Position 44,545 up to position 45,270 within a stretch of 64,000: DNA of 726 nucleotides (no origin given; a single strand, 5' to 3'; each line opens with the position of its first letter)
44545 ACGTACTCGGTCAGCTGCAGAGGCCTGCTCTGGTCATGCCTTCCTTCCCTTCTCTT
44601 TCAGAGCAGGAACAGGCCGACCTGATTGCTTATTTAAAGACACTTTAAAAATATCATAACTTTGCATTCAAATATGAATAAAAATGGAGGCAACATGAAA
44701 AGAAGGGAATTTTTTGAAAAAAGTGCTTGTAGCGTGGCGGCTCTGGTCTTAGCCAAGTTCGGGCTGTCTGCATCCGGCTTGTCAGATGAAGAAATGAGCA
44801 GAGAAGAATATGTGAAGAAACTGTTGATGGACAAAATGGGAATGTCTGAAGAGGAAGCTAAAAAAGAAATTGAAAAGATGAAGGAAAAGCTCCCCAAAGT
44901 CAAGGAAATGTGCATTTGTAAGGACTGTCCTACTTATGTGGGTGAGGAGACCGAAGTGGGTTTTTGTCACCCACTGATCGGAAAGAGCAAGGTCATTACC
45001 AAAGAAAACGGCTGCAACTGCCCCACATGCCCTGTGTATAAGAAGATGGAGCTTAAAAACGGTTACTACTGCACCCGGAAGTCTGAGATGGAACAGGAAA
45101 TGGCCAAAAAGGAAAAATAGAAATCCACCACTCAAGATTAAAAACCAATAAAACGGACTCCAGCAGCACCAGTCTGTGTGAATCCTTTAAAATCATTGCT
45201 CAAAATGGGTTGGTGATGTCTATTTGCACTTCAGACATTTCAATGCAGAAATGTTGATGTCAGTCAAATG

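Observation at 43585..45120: Three-gene operon pairs a cytoplasmic and a Tat-exported DUF2769-like Cys-rich protein around a 4-TM::cytochrome c fusion (candidate transmembrane electron-transfer module)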

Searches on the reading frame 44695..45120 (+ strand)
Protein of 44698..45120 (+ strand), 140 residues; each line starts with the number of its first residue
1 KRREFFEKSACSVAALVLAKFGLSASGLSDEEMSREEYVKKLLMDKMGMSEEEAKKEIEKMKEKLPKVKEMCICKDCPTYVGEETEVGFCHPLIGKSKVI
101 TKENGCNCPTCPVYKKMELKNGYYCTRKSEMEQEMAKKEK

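Call 3: search_protein_families(library=pfam, proteins=[window:44698-45120:+], max_evalue=1)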
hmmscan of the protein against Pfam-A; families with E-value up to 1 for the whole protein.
window:44698-45120:+ (140 aa): 4 families
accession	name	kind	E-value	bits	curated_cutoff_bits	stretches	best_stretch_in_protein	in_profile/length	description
PF10967.13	DUF2769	-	3.7e-16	59.9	22.8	1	72-126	1-57/57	Protein of unknown function (DUF2769)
PF02742.21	Fe_dep_repr_C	-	0.025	15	27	1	33-69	12-48/70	Iron dependent repressor, metal binding and dimerisation domain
PF03861.19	ANTAR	-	0.085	13.1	27.3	1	40-60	17-37/54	ANTAR domain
PF01355.22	HIPIP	-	0.12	13.1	22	1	62-97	19-54/66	High potential iron-sulfur protein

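Call 4: search_protein_families(library=ncbifam, proteins=[window:44698-45120:+], max_evalue=1)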
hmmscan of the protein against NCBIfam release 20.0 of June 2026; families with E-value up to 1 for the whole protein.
window:44698-45120:+ (140 aa): 2 families
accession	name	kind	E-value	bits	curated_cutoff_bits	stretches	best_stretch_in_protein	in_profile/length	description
NF003432.0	PRK04946.1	equivalog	0.03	14.2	128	1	33-74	87-128/181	endonuclease SmrB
NF033716.1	glycyl_HPDL_Sma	equivalog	0.055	13.8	50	1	53-112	19-76/79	4-hydroxyphenylacetate decarboxylase small subunit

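Call 21: find_homologous_proteins(query=window:44698-45120:+, max_evalue=0.001)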
Query window:44698-45120:+ (140 aa): 296 proteins with E <= 0.001 among 334 candidates; the best 120 are listed.
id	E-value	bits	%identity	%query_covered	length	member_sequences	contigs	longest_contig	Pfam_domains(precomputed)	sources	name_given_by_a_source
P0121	2.4e-79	282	94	100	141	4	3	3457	PF10967.15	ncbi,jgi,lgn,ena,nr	ncbi:MAG TPA: DUF2769 domain-containing protein [Acidobacteriota bacterium]|nr:DUF2769 domain-contai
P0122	1.1e-70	254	87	99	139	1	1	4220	PF10967.15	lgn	-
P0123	6.5e-56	206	68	99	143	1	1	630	PF10967.15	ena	-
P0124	7.5e-56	206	69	99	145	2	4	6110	PF10967.15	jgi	jgi:hypothetical protein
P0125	7.9e-56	206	67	99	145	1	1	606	PF10967.15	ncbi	-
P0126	9.8e-56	205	70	99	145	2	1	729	PF10967.15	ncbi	-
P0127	1.8e-55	204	67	99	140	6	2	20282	PF10967.15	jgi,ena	-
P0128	2.2e-55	204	69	99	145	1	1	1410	PF10967.15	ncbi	-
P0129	2.9e-55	204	69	99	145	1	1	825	PF10967.15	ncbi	-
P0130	4.3e-55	203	69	99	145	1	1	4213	PF10967.15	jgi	-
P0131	6.1e-55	203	67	99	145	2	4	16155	PF10967.15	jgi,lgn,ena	jgi:hypothetical protein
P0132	6.4e-55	203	67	99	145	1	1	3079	PF10967.15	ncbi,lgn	-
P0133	9.9e-55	202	68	99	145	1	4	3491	PF10967.15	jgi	jgi:hypothetical protein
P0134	1.0e-54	202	68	99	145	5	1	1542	PF10967.15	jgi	jgi:hypothetical protein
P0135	1.1e-54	202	69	99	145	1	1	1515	PF10967.15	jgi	-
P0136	1.3e-54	202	65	99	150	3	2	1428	PF10967.15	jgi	-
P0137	1.7e-54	201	66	99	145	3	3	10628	PF10967.15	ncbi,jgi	jgi:hypothetical protein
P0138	1.7e-54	201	64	99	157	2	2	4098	PF10967.15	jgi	-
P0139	2.3e-54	201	67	99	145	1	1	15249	PF10967.15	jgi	jgi:hypothetical protein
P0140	2.3e-54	201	68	99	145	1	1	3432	PF10967.15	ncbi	-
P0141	2.8e-54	201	68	99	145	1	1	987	PF10967.15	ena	-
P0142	5.5e-54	200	64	100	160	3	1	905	PF10967.15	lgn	-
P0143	1.0e-53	199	68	99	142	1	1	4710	PF10967.15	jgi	-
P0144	1.9e-53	198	66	99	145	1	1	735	PF10967.15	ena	-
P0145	2.6e-53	197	66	99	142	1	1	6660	PF10967.15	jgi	-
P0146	2.9e-53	197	67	99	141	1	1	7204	PF10967.15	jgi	-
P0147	3.2e-53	197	65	98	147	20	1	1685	PF10967.15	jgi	-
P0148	1.7e-52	195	63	98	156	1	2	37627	PF10967.15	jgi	-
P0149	1.8e-52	195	66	99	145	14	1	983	PF10967.15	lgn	-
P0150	2.0e-52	195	64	98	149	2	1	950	PF10967.15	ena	-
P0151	2.4e-52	194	64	98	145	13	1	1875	PF10967.15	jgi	-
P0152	2.6e-52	194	63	98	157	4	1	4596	PF10967.15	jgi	-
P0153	3.4e-52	194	65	99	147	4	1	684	PF10967.15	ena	-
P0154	3.6e-52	194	66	99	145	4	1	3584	PF10967.15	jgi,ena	-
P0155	4.9e-52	193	65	99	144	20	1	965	PF10967.15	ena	-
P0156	5.3e-52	193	61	99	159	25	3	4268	PF10967.15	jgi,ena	-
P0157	7.2e-52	193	64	98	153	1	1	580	PF10967.15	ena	-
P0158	1.0e-51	192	64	98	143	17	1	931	PF10967.15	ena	-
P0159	1.5e-51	192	61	98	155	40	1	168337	PF10967.15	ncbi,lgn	-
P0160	1.7e-51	192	62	99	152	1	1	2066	PF10967.15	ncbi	-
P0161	1.8e-51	191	65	99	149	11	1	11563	PF10967.15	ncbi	-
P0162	2.1e-51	191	65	99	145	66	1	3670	PF10967.15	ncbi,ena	-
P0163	2.2e-51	191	60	99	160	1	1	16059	PF10967.15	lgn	-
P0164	2.4e-51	191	61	100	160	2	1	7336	PF10967.15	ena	-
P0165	2.8e-51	191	61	100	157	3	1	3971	PF10967.15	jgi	-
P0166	3.0e-51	191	60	100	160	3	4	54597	PF10967.15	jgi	jgi:hypothetical protein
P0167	3.2e-51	191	62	99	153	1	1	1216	PF10967.15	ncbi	-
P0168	3.3e-51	191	61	98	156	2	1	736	PF10967.15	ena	-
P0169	3.5e-51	191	63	98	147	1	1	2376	PF10967.15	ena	-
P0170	3.6e-51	190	62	99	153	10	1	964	PF10967.15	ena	-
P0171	4.3e-51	190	61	99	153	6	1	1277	PF10967.15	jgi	jgi:hypothetical protein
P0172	6.1e-51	190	64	99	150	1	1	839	PF10967.15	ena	-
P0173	9.3e-51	189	62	99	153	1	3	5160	PF10967.15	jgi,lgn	jgi:hypothetical protein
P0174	9.8e-51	189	62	99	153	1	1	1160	PF10967.15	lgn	-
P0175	1.0e-50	189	62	99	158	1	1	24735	PF10967.15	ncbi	ncbi:DUF2769 domain-containing protein [Acidobacteriota bacterium]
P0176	1.1e-50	189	62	99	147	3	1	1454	PF10967.15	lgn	-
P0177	1.4e-50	189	61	99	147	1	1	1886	PF10967.15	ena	-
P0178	1.5e-50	188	63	98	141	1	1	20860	PF10967.15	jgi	jgi:hypothetical protein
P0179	1.7e-50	188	58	98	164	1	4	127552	PF10967.15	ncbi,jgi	-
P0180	2.5e-50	188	63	98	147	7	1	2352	PF10967.15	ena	-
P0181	2.7e-50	188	63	99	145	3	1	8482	PF10967.15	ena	-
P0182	4.1e-50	187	62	98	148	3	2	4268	PF10967.15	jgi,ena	-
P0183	5.4e-50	187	63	97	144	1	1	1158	PF10967.15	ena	-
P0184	6.0e-50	187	58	99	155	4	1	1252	PF10967.15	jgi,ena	-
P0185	6.2e-50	186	65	99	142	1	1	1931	PF10967.15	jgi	-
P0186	7.4e-50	186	58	99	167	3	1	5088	PF10967.15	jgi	-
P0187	9.3e-50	186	62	99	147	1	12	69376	PF10967.15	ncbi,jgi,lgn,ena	-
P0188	1.1e-49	186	64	99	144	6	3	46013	PF10967.15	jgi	jgi:hypothetical protein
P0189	1.3e-49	185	54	98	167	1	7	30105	PF10967.15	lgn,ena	-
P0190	1.8e-49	185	57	99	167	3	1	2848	PF10967.15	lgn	-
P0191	2.0e-49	185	60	98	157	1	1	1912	PF10967.15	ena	-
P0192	2.2e-49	185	60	99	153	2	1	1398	PF10967.15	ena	-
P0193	2.3e-49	185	63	99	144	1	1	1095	PF10967.15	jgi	jgi:hypothetical protein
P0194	3.1e-49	184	64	99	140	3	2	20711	PF10967.15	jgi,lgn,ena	-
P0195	3.1e-49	184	64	98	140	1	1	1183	PF10967.15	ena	-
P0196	3.2e-49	184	59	98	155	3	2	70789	PF10967.15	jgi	jgi:hypothetical protein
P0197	3.5e-49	184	59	98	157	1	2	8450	PF10967.15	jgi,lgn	jgi:hypothetical protein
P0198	6.5e-49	183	60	99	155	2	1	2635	PF10967.15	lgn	-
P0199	6.5e-49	183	57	98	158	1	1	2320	PF10967.15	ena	-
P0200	6.6e-49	183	56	100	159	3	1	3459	PF10967.15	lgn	-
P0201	6.6e-49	183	62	99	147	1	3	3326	PF10967.15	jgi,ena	-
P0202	6.6e-49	183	58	98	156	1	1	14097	PF10967.15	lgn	-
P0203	7.8e-49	183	55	98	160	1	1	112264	PF10967.15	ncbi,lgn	ncbi:MAG: DUF2769 domain-containing protein [Candidatus Aminicenantaceae bacterium]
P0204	1.2e-48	182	64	99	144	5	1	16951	PF10967.15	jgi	jgi:hypothetical protein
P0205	1.2e-48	182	63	100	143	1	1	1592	PF10967.15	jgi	jgi:hypothetical protein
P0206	1.4e-48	182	60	98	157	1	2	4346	PF10967.15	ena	-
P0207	1.5e-48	182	62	99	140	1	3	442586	PF10967.15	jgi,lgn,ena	-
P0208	2.3e-48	181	63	99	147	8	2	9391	PF10967.15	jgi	-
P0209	2.4e-48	181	60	98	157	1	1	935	PF10967.15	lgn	-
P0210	3.0e-48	181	61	98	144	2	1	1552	PF10967.15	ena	-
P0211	3.2e-48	181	55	98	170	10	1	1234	PF10967.15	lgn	-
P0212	3.6e-48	181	60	98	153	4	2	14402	PF10967.15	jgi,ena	-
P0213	3.8e-48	181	61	99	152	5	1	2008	PF10967.15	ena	-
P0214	3.9e-48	181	60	98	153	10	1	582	PF10967.15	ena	-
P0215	4.2e-48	181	59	98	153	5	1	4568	PF10967.15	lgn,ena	-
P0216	7.2e-48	180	56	98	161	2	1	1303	PF10967.15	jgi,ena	-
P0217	7.3e-48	180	58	98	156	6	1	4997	PF10967.15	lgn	-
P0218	7.8e-48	180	60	98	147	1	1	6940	PF10967.15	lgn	-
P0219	8.2e-48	180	56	98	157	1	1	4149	PF10967.15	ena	-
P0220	8.5e-48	180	59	98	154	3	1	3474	PF10967.15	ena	-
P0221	1.0e-47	179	58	98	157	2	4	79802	PF10967.15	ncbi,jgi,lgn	-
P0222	1.0e-47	179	60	98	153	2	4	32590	PF10967.15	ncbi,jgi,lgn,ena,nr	ncbi:MAG: DUF2769 domain-containing protein [Candidatus Aminicenantes bacterium]|nr:DUF2769 domain-c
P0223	1.2e-47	179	60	98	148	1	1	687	PF10967.15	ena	-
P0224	1.3e-47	179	58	98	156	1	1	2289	PF10967.15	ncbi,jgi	-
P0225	1.4e-47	179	55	98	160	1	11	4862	PF10967.15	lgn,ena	-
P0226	1.5e-47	179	59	98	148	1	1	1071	PF10967.15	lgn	-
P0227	1.6e-47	179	62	99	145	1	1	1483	PF10967.15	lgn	-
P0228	1.8e-47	179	55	98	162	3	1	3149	PF10967.15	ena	-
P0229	2.0e-47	178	55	98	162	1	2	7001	PF10967.15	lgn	-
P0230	2.0e-47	178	62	99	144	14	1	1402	PF10967.15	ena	-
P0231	2.1e-47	178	54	98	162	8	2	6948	PF10967.15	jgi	jgi:hypothetical protein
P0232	3.2e-47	178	67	86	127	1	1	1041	PF10967.15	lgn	-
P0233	3.4e-47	178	56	98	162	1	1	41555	PF10967.15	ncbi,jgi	-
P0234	3.7e-47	177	53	98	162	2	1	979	PF10967.15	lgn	-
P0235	3.9e-47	177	57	99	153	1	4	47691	PF10967.15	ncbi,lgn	-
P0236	4.2e-47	177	54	98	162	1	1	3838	PF10967.15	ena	-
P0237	4.3e-47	177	55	98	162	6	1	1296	PF10967.15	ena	-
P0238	4.4e-47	177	61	98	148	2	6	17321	PF10967.15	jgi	jgi:hypothetical protein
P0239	5.7e-47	177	55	98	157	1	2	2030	PF10967.15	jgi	jgi:hypothetical protein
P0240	5.8e-47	177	57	98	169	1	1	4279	PF10967.15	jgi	-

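Call 34: predict_structure(alignment_id=A3)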
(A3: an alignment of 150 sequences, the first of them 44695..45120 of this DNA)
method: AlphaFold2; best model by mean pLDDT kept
length: 141 residues; sequences in the alignment: 150
mean_pLDDT: 80.8   pTM: 0.68
mean pLDDT of the five models: 80.8, 76.3, 75.9, 75.1, 71.5
residues with pLDDT >= 90: 89; 70-90: 17; 50-70: 13; < 50: 22
segments of 3 or more residues with pLDDT < 50: 5-8, 10-13, 21-30
pLDDT, mean of each block of 10 residues (from residue 1): 47 49 39 79 92 96 95 92 93 93 87 92 91 87 51
secondary structure, 60 per line:
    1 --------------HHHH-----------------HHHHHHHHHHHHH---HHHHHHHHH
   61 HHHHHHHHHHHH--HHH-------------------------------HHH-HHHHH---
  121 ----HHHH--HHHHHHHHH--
elements in order: H15-18 H36-48 H52-72 H113-117 H125-128 H131-139

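Call 38: fold_search(model_id=the predicted structure, library=pdb)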
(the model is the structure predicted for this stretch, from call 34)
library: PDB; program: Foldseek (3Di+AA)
matches with E <= 10: 22; with E <= 0.001: 0
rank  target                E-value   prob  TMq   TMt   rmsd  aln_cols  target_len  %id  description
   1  1ihf_A                2.1e+00  0.54  0.22  0.32   2.0        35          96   28  INTEGRATION HOST FACTOR/DNA COMPLEX (released 1997-02-12)
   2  9f0y_C                2.2e+00  0.54  0.22  0.32   2.0        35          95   28  CryoEM structure of the F plasmid relaxosome with TraI in its TE mode, derived from the ss-27_+8ds+9_+143-R Locally-re (released 2025-06-04)
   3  8z21_C                3.6e+00  0.16  0.21  0.10   2.4        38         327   32  Cryo-EM structure of Escherichia coli OppBCDF in the resting state (released 2025-04-16)
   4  1yww_MODEL_1_A        4.4e+00  0.16  0.23  0.46  12.3        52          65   23  NMR structure of P. aeruginosa protein PA4738: Northeast Structural Genomics Consortium target PaP2 (released 2005-03-29)
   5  7xgv_B                5.0e+00  0.21  0.20  0.05   4.7        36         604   30  Legionella glucosyltransferase (released 2023-04-12)
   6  1hue_MODEL_1_A        6.9e+00  0.12  0.20  0.30   3.0        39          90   23  HISTONE-LIKE PROTEIN (released 1995-10-15)
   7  3fvv_A                7.8e+00  0.11  0.20  0.13   2.9        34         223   15  The crystal structure of the protein with unknown function from Bordetella pertussis Tohama I (released 2009-02-17)
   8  5mk2_A                7.8e+00  0.08  0.21  0.09   3.6        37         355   19  Crystal structure of the His Domain Protein Tyrosine Phosphatase (HD-PTP/PTPN23) Bro1 domain (CHMP4B peptide complex s (released 2017-08-16)
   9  3rau_A                7.8e+00  0.08  0.21  0.09   3.6        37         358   19  Crystal structure of the HD-PTP Bro1 domain (released 2011-09-14)
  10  4gox                  8.3e+00  0.14  0.17  0.09   9.7        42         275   21  Sulfotransferase Domain from the Synechococcus PCC 7002 Olefin Synthase (released 2012-10-17)
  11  1sd5                  8.3e+00  0.10  0.19  0.15   2.3        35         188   26  Crystal structure of Rv1626 (released 2004-09-21)
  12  1s8n                  8.3e+00  0.10  0.19  0.15   2.3        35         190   26  Crystal structure of Rv1626 from Mycobacterium tuberculosis (released 2004-09-21)
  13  1f5t_A                8.9e+00  0.11  0.20  0.23   2.8        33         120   18  DIPHTHERIA TOX REPRESSOR (C102D MUTANT) COMPLEXED WITH NICKEL AND DTXR CONSENSUS BINDING SEQUENCE (released 2000-09-25)
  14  4akk_A                8.9e+00  0.09  0.18  0.07   2.6        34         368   32  Structure of the NasR transcription antiterminator (released 2012-06-20)
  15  3djn                  8.9e+00  0.07  0.26  0.30   6.5        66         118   14  Crystal structure of mouse TIS21 (released 2008-11-11)
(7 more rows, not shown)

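Call 43: search_solved_structures(query=A3, max_evalue=10, show_alignments=3)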
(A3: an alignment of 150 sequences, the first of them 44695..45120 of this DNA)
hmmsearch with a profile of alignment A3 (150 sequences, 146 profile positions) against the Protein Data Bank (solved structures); distinct sequences matched with E-value up to 10: 12.
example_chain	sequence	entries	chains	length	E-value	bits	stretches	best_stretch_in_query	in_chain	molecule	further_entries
6y07_A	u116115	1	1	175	0.0014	21.9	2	31-77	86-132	sohair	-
5xtb_I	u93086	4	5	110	1.4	12.1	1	114-137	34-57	NADH dehydrogenase [ubiquinone] 1 alpha subcomplex subunit 7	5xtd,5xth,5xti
9cwt_I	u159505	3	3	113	1.5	12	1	114-136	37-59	NADH dehydrogenase [ubiquinone] 1 alpha subcomplex subunit 7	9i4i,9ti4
5o31_r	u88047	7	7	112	1.6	11.9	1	115-137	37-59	NADH dehydrogenase [ubiquinone] 1 alpha subcomplex subunit 7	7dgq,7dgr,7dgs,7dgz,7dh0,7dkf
7v2c_I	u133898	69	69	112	1.7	11.9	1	115-137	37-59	NADH dehydrogenase [ubiquinone] 1 alpha subcomplex subunit 7 | Complex I-B14.5a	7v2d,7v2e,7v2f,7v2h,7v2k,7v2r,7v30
7qsd_r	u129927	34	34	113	1.7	11.9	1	115-137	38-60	NADH dehydrogenase [ubiquinone] 1 alpha subcomplex subunit 7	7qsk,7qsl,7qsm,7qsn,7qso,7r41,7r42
9smf_r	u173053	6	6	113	1.7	11.9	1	115-137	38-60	NADH dehydrogenase [ubiquinone] 1 alpha subcomplex subunit 7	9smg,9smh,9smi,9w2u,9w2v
5gup_M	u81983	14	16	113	1.7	11.9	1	115-137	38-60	NADH dehydrogenase [ubiquinone] 1 alpha subcomplex subunit 7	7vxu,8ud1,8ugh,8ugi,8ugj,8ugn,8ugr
8ues_1r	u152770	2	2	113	1.7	11.9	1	115-137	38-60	NADH dehydrogenase [ubiquinone] 1 alpha subcomplex subunit 7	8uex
8uep_1r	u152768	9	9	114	1.7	11.8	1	115-137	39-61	NADH dehydrogenase [ubiquinone] 1 alpha subcomplex subunit 7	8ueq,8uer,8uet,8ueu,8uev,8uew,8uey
7ak5_r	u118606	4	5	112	1.8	11.8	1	115-136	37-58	NADH dehydrogenase [ubiquinone] 1 alpha subcomplex subunit 7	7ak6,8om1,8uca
6g2j_r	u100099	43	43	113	1.8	11.7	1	115-136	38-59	NADH dehydrogenase [ubiquinone] 1 alpha subcomplex subunit 7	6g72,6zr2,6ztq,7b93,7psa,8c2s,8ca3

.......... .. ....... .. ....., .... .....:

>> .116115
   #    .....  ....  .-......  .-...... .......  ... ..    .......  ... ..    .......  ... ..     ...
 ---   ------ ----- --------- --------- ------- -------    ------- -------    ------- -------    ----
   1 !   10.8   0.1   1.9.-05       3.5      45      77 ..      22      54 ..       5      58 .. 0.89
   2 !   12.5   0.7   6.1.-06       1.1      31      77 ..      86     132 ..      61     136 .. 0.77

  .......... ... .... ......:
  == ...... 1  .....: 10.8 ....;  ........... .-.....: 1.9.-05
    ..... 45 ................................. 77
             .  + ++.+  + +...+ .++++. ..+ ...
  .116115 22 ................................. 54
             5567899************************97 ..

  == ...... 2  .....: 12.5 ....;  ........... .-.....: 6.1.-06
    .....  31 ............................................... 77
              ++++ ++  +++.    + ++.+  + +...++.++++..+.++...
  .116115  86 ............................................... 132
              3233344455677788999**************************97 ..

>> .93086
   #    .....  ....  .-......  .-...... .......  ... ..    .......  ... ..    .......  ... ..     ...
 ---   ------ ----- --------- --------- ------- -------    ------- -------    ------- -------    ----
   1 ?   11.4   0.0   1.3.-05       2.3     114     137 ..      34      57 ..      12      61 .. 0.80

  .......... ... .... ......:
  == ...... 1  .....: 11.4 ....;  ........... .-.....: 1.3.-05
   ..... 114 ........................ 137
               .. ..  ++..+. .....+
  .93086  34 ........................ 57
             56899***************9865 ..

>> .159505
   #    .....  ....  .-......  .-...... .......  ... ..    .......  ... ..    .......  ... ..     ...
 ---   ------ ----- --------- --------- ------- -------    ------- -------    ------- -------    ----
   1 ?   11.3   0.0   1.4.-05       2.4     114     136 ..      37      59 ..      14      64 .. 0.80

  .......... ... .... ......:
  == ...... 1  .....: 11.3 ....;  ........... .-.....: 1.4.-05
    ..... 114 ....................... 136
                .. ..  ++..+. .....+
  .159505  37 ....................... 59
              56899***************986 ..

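Call 45: search_protein_families(library=pfam, alignment_id=A2, max_evalue=10)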
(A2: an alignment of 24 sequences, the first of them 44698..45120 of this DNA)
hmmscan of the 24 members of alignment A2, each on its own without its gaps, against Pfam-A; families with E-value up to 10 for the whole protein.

A. member 1, window:44698-45120:+ (140 aa): 5 families
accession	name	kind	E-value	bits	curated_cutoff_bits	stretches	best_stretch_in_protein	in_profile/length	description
PF10967.13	DUF2769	-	3.7e-16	59.9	22.8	1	72-126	1-57/57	Protein of unknown function (DUF2769)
PF02742.21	Fe_dep_repr_C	-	0.025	15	27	1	33-69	12-48/70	Iron dependent repressor, metal binding and dimerisation domain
PF03861.19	ANTAR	-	0.085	13.1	27.3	1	40-60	17-37/54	ANTAR domain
PF01355.22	HIPIP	-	0.12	13.1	22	1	62-97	19-54/66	High potential iron-sulfur protein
PF13008.12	zf-Paramyx-P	-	2.9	7.9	25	1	87-113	12-38/45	Zinc-binding domain of Paramyxoviridae V protein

B. families by the number of members that match (of 24 scanned): 21 families
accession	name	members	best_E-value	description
PF10967.13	DUF2769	24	1.3e-16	Protein of unknown function (DUF2769)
PF13008.12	zf-Paramyx-P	11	0.094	Zinc-binding domain of Paramyxoviridae V protein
PF01355.22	HIPIP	9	0.12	High potential iron-sulfur protein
PF21183.3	HAT1_C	6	0.15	Histone acetyltransferase type B catalytic subunit, C-terminal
PF03861.19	ANTAR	4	0.051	ANTAR domain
PF21532.2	Bin2_C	3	0.079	Bridging integrator 2, C-terminal tail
PF02742.21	Fe_dep_repr_C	2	0.014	Iron dependent repressor, metal binding and dimerisation domain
PF10851.13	DUF2652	2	0.18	Protein of unknown function (DUF2652)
PF03716.19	WCCH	1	0.0036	WCCH motif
PF10925.13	DUF2680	1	0.031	Protein of unknown function (DUF2680)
PF12560.13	RAG1_imp_bd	1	0.037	RAG1 importin binding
PF06356.17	DUF1064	1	0.042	Protein of unknown function (DUF1064)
PF14071.11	YlbD_coat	1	0.063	Putative coat protein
PF05916.17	Sld5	1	0.069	GINS complex protein helical bundle domain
PF15514.12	ThaI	1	0.072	Restriction endonuclease ThaI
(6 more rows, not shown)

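Call 46: search_protein_families(library=ncbifam, alignment_id=A2, max_evalue=10)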
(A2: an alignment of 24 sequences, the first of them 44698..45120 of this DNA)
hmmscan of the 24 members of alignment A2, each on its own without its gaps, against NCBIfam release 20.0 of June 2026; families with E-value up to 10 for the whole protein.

A. member 1, window:44698-45120:+ (140 aa): 2 families
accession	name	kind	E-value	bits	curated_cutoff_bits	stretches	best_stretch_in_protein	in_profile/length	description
NF003432.0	PRK04946.1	equivalog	0.03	14.2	128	1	33-74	87-128/181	endonuclease SmrB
NF033716.1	glycyl_HPDL_Sma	equivalog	0.055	13.8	50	1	53-112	19-76/79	4-hydroxyphenylacetate decarboxylase small subunit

B. families by the number of members that match (of 24 scanned): 11 families
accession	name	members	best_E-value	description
NF033716.1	glycyl_HPDL_Sma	11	8.3e-05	4-hydroxyphenylacetate decarboxylase small subunit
TIGR01398.1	FlhA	3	0.037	flagellar biosynthesis protein FlhA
TIGR01037.2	pyrD_sub1_fam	3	0.059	dihydroorotate dehydrogenase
NF033919.1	PA2779_fam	2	0.038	PA2779 family protein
TIGR00449.1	tgt_general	2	0.11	tRNA-guanine transglycosylase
NF041023.1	PP0621_fam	2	0.72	PP0621 family protein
NF047471.1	LamininBindLsa27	1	0.0074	laminin-binding protein Lsa27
NF058591.1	archaellum_scaf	1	0.01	archaellum flagellar motor scaffold protein FlaX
NF003432.0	PRK04946.1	1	0.03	endonuclease SmrB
NF002794.0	PRK02925.1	1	0.075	glucuronate isomerase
TIGR00100.1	hypA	1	2.1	hydrogenase maturation nickel metallochaperone HypA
